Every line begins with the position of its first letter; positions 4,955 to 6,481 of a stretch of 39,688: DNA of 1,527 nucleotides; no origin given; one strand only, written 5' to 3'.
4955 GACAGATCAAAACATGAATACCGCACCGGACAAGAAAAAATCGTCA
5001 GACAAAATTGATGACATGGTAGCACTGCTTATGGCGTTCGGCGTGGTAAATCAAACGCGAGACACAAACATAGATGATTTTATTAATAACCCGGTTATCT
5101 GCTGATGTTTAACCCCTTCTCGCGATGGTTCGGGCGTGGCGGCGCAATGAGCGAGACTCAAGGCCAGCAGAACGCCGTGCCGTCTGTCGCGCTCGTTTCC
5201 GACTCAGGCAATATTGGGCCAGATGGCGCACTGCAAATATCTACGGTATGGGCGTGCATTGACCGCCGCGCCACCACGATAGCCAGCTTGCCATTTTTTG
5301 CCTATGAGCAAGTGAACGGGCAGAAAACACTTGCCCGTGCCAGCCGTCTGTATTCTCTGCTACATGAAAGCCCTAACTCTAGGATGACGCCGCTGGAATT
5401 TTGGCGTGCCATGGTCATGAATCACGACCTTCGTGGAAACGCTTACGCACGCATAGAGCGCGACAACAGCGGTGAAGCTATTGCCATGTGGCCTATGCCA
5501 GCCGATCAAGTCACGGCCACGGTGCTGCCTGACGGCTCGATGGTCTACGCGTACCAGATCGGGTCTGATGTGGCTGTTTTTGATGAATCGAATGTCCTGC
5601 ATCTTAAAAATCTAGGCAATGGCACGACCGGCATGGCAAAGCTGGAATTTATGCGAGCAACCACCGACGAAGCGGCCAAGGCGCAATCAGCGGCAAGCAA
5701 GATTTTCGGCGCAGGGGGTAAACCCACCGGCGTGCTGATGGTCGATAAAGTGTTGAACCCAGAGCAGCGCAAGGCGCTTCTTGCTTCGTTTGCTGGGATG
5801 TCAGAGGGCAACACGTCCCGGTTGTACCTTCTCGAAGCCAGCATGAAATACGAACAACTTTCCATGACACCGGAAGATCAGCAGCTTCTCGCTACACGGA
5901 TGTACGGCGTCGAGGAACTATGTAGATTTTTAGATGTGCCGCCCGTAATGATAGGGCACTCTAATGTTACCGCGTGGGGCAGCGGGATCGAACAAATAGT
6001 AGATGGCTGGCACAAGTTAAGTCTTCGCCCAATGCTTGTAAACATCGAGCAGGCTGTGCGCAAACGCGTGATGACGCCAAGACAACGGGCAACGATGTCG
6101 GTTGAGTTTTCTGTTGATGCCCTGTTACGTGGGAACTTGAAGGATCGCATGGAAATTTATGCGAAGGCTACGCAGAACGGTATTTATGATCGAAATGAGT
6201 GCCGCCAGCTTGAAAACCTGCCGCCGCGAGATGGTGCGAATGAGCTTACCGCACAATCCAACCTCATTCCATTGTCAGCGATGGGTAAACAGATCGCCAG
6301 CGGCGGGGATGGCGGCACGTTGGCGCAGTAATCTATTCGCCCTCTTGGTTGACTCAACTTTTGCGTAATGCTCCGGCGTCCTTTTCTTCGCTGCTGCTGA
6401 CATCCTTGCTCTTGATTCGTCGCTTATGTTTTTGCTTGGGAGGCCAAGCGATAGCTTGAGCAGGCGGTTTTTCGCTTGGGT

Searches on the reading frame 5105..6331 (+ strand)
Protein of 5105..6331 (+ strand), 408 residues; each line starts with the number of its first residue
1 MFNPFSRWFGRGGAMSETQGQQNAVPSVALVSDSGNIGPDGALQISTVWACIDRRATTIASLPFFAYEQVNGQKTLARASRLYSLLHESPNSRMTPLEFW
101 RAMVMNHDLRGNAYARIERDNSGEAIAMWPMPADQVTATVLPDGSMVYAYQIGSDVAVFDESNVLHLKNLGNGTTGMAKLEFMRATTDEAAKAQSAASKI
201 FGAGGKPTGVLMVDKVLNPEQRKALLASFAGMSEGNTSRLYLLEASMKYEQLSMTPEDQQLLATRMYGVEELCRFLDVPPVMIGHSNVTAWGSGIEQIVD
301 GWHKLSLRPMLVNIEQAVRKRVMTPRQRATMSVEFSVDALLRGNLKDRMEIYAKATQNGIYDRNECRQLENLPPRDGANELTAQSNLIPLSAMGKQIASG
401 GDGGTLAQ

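Call 73: find_related_loci(query=window:5105-6331:+, collection=genome_contigs, flank=8000)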
Query window:5105-6331:+ (408 aa) in genome_contigs; peptide patterns used: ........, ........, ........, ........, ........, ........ (x = any residue, [..] = any of these).
38 stretches matched a pattern; 13 encode a relative of the query (tblastn E <= 1e-3); 13 distinct loci.
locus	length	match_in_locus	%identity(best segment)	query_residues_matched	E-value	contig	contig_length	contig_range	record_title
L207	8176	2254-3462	71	5-408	0e+0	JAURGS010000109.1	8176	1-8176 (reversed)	MAG: Rhodoferax sp. isolate SFB_649D_100_64 NODE_109_length_8176_cov_7.431164, whole genome shotgun sequence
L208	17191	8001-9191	67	1-394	0e+0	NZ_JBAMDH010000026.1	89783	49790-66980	Massilia sp. DD77 DD77_Assembly_Auto_contig_26, whole genome shotgun sequence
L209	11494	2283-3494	62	1-405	1e-175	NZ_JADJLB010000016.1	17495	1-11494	MAG: Propionivibrio sp. isolate EsbE_18-Q3-R3-47_MAXAC.131 tig00176110-10-178460, whole genome shotgun sequence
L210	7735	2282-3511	61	1-408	2e-173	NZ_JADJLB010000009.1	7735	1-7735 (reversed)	MAG: Propionivibrio sp. isolate EsbE_18-Q3-R3-47_MAXAC.131 tig00036865-10-77180, whole genome shotgun sequence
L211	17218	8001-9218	62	2-401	7e-169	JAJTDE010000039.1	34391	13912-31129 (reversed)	MAG: Rubrivivax sp. isolate 53601_E5 Sample_53601_scaffold_56, whole genome shotgun sequence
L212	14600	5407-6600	61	13-408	5e-168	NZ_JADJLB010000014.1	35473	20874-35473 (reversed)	MAG: Propionivibrio sp. isolate EsbE_18-Q3-R3-47_MAXAC.131 tig00175609-10-354640, whole genome shotgun sequence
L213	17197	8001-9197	62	8-405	1e-167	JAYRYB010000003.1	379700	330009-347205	MAG: Azonexus sp. isolate EBPR_s431bin.13 NODE_40_length_379700_cov_10.595290, whole genome shotgun sequence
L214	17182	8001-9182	72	8-400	0e+0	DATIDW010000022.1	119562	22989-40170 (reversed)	MAG TPA_asm: Thermomonas sp. isolate SMAG_U16353 k141_1407833, whole genome shotgun sequence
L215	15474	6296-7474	59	9-402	5e-161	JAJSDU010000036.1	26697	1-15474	MAG: Nitrosomonas sp. isolate slu-bin5 NODE_36_length_26697_cov_6.927340, whole genome shotgun sequence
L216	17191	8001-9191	57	2-397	1e-156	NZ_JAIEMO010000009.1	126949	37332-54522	MAG: Nitrosomonas sp. isolate co.spades.CONCOCT.2.5kb_090 c_000000000004, whole genome shotgun sequence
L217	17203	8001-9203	51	7-405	1e-132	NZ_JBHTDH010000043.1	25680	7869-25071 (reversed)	Herbaspirillum sp. GCM10030257 strain CPCC 101687 spades_K_17_127_43, whole genome shotgun sequence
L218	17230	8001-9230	70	1-408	0e+0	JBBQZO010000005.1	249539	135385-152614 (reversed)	MAG: Burkholderiales bacterium isolate Co_metawrap_2235 Cmw_2235_k141_6371768_length_249539_cov_13.0000, whole genome sh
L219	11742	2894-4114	50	1-405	9e-133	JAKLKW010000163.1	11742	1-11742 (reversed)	MAG: Alphaproteobacteria bacterium isolate MAG.417 MAG.417-scaffold_2735, whole genome shotgun sequence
